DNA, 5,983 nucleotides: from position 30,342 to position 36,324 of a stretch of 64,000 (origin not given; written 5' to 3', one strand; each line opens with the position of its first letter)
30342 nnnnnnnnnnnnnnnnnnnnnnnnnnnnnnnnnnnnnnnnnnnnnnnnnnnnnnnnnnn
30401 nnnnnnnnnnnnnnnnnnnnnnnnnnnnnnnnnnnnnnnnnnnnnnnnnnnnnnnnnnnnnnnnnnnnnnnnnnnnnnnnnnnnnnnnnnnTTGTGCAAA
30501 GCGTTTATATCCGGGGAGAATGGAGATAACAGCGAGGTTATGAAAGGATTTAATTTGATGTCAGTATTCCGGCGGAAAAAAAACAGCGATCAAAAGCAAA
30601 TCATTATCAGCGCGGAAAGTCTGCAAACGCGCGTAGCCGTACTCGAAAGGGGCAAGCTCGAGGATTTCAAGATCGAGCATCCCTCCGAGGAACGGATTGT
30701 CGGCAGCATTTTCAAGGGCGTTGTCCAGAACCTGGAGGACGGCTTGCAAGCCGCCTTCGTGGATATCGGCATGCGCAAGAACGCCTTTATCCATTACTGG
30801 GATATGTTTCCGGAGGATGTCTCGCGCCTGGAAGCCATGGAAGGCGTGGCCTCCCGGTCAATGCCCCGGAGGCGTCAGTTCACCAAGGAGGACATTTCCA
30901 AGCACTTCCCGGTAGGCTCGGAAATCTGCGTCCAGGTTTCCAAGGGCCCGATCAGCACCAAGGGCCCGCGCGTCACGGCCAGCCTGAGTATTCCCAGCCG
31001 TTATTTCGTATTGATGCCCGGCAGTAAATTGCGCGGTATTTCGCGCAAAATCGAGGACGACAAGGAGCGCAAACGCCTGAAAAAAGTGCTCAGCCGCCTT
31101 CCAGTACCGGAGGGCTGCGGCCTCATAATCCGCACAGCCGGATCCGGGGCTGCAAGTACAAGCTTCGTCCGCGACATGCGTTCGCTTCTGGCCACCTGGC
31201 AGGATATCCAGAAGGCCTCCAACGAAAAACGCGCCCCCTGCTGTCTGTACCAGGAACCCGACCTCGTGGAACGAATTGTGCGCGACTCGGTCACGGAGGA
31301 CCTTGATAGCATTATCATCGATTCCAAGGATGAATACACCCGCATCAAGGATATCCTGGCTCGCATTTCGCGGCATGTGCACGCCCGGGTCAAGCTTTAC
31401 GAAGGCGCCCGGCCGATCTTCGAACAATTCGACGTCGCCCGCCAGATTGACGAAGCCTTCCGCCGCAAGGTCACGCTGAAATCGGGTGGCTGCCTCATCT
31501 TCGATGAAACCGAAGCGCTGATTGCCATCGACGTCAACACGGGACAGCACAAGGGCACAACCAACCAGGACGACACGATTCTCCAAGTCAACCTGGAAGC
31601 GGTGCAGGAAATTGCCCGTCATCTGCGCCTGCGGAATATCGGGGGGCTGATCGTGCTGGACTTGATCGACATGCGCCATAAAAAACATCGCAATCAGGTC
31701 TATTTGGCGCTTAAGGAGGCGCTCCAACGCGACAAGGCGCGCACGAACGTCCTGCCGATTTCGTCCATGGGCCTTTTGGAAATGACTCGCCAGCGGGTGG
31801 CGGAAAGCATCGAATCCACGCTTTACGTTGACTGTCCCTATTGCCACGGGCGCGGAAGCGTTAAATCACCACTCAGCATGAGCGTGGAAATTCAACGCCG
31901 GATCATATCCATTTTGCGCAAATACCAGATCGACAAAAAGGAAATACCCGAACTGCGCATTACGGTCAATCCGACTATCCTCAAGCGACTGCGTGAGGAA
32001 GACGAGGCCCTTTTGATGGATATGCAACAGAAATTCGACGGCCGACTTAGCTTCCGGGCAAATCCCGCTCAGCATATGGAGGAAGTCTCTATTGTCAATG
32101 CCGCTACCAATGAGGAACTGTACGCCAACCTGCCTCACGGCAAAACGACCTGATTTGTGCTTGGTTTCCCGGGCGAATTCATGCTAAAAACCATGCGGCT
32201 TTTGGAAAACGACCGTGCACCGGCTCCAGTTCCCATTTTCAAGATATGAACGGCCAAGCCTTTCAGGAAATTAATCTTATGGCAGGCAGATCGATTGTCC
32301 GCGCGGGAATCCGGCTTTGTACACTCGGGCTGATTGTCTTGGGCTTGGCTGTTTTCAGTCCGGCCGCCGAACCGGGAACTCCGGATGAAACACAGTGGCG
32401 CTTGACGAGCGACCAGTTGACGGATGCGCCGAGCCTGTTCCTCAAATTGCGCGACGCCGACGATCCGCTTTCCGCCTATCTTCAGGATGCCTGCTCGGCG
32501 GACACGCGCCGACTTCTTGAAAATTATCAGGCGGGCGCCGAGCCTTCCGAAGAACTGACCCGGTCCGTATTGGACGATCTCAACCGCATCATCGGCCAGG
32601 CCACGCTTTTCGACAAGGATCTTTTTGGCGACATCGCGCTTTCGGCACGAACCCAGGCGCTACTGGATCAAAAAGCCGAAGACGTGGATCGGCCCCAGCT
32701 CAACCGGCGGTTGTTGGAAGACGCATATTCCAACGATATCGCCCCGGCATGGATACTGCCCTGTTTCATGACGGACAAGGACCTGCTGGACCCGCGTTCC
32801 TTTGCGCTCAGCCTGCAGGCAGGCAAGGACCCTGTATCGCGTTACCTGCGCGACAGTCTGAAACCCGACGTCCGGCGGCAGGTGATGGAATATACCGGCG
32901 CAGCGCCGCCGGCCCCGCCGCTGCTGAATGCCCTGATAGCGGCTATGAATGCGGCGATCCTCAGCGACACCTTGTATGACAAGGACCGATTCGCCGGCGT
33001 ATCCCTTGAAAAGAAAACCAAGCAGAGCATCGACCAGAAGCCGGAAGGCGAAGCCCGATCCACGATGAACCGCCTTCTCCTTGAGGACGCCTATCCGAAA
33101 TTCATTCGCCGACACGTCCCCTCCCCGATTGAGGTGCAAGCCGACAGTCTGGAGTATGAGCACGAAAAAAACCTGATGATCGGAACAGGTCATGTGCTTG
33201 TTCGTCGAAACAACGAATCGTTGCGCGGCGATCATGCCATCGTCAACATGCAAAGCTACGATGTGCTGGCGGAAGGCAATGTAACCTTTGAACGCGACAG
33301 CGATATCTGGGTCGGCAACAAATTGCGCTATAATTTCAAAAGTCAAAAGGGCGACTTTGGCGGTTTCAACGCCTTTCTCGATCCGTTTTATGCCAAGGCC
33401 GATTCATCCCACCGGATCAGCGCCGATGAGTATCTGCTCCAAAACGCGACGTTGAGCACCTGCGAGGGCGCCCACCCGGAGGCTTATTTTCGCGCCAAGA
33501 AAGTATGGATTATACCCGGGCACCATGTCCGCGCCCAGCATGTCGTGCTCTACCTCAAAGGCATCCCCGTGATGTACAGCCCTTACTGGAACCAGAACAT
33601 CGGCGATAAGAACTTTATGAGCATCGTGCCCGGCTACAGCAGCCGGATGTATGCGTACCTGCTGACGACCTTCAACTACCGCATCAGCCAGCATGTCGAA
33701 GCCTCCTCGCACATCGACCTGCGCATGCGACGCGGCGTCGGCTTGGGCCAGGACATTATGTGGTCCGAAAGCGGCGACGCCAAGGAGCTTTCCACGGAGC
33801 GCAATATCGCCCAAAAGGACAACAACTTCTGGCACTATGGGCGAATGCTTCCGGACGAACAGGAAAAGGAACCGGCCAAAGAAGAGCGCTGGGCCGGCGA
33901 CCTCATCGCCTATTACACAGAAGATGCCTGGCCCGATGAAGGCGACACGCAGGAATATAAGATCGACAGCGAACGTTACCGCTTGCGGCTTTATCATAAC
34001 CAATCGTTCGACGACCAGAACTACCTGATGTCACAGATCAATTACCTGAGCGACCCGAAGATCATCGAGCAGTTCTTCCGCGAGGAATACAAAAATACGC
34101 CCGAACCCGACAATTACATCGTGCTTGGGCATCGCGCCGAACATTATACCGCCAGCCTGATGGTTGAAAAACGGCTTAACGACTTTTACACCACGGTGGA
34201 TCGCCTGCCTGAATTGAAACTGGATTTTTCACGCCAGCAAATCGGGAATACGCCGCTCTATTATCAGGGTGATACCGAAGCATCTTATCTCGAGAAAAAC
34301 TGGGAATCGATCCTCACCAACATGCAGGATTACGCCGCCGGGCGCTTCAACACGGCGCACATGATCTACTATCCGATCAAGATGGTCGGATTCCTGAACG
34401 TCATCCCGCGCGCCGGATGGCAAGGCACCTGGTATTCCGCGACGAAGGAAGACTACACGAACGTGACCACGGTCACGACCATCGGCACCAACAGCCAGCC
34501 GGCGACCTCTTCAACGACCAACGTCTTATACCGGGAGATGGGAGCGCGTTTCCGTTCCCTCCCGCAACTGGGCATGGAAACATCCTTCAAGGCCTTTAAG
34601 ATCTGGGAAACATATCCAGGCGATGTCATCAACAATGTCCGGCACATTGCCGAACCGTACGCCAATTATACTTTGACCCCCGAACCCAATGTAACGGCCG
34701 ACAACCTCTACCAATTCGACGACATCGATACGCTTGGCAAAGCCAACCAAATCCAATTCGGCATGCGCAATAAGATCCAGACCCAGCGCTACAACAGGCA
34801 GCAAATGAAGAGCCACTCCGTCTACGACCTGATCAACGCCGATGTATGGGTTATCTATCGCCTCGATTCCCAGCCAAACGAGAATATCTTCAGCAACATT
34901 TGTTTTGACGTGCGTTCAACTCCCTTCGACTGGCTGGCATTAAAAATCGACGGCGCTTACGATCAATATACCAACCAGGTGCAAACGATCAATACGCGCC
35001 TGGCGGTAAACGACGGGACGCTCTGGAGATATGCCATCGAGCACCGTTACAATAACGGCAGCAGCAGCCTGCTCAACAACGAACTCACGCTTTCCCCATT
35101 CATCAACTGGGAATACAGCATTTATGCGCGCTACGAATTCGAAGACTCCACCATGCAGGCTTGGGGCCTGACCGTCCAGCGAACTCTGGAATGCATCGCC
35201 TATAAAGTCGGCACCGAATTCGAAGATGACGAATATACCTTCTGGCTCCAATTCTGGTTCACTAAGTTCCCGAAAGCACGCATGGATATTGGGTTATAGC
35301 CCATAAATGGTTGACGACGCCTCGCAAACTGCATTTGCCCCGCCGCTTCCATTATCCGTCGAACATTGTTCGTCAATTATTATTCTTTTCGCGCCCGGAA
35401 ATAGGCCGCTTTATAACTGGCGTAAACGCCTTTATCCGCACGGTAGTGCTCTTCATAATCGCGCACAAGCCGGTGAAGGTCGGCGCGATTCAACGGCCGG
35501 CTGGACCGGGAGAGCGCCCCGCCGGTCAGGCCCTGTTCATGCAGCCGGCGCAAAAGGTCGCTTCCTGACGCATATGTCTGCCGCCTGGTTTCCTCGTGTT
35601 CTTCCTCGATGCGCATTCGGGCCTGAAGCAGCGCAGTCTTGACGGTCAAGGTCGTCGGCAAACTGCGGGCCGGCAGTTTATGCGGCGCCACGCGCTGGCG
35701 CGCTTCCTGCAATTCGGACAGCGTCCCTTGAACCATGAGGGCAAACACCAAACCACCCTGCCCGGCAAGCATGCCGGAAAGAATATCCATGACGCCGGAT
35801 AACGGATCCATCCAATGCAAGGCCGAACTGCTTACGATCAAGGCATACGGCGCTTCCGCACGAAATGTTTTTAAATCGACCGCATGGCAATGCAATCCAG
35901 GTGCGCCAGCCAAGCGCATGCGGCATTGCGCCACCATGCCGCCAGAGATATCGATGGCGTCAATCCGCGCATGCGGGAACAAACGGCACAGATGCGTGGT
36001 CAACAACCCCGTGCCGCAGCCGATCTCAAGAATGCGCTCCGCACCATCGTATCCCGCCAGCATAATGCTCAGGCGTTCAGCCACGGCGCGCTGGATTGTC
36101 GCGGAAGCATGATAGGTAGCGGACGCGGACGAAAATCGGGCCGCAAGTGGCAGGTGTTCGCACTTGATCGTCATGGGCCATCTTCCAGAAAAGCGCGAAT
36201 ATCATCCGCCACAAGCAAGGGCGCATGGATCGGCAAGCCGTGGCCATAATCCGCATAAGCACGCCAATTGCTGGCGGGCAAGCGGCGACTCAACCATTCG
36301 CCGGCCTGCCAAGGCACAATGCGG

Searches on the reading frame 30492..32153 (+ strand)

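Call 44: search_protein_families(library=pfam, proteins=[window:30492-32153:+], max_evalue=0.0001)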
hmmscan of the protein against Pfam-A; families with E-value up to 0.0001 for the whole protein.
window:30492-32153:+ (553 aa): 2 families
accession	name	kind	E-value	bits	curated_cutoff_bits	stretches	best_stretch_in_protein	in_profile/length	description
PF10150.14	RNase_E_G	-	5e-101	338.1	25.5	1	166-436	1-270/270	Ribonuclease E/G family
PF20833.2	RNase_E_G_Thio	-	1e-05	26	26.8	1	448-534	2-83/86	RNase E/G, Thioredoxin-like domain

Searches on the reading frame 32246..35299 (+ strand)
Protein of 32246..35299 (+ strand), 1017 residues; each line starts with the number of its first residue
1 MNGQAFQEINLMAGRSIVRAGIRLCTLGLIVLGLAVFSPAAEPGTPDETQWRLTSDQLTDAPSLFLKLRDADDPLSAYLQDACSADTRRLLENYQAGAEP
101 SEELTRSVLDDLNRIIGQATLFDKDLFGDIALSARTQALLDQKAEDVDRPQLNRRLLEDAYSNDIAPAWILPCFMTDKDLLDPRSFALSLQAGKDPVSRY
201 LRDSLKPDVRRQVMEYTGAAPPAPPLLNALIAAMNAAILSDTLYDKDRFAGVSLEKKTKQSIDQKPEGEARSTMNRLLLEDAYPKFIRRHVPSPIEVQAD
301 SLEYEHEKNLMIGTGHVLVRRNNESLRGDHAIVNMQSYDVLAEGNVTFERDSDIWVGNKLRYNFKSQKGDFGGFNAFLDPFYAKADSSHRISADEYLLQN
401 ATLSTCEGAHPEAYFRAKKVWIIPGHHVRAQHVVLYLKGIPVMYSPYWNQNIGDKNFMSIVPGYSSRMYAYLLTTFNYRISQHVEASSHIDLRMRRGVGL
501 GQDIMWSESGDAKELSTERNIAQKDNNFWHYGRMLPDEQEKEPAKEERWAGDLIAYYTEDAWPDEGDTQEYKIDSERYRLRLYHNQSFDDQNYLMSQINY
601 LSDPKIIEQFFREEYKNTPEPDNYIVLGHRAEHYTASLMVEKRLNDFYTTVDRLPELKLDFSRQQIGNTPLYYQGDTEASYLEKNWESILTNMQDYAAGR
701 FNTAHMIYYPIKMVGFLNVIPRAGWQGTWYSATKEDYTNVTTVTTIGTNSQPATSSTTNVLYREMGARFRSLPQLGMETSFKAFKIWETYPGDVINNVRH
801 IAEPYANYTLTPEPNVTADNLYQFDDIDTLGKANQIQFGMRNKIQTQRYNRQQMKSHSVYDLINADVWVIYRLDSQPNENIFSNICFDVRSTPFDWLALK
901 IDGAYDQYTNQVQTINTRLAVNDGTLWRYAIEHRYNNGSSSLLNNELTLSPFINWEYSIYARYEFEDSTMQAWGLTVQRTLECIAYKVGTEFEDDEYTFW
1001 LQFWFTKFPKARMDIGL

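Call 44: search_protein_families(library=pfam, proteins=[window:32246-35299:+], max_evalue=0.0001)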
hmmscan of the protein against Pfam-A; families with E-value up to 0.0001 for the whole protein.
window:32246-35299:+ (1017 aa): 2 families
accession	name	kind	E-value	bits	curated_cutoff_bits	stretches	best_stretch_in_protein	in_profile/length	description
PF04453.20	LptD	-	1.5e-09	38.1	22.4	1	576-945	2-364/384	LPS transport system D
PF03968.19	LptD_N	-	4.4e-06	27.4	20.4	0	296-335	1-40/113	LptA/(LptD N-terminal domain) LPS transport protein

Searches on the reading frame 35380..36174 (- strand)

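Call 44: search_protein_families(library=pfam, proteins=[window:35380-36174:-], max_evalue=0.0001)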
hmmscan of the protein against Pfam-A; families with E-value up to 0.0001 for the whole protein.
window:35380-36174:- (264 aa): 7 families
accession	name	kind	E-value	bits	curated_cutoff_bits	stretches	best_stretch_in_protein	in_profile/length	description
PF08242.18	Methyltransf_12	-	1.2e-14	55.2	30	1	49-140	1-96/98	Methyltransferase domain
PF13649.12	Methyltransf_25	-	9.4e-13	49.1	27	1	48-124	1-79/97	Methyltransferase domain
PF08241.18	Methyltransf_11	-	8.4e-10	39.6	21.2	1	49-143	1-94/95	Methyltransferase domain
PF13489.12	Methyltransf_23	-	6.7e-09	36.1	27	1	29-217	7-160/164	Methyltransferase domain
PF13847.12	Methyltransf_31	-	7.9e-07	29.3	27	1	44-156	3-119/145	Methyltransferase domain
PF05401.17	NodS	-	5.3e-06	26.8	24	1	24-144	24-144/201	Nodulation protein S (NodS)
PF05175.20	MTS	-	7.5e-05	22.9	23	0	45-115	32-104/170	Methyltransferase small domain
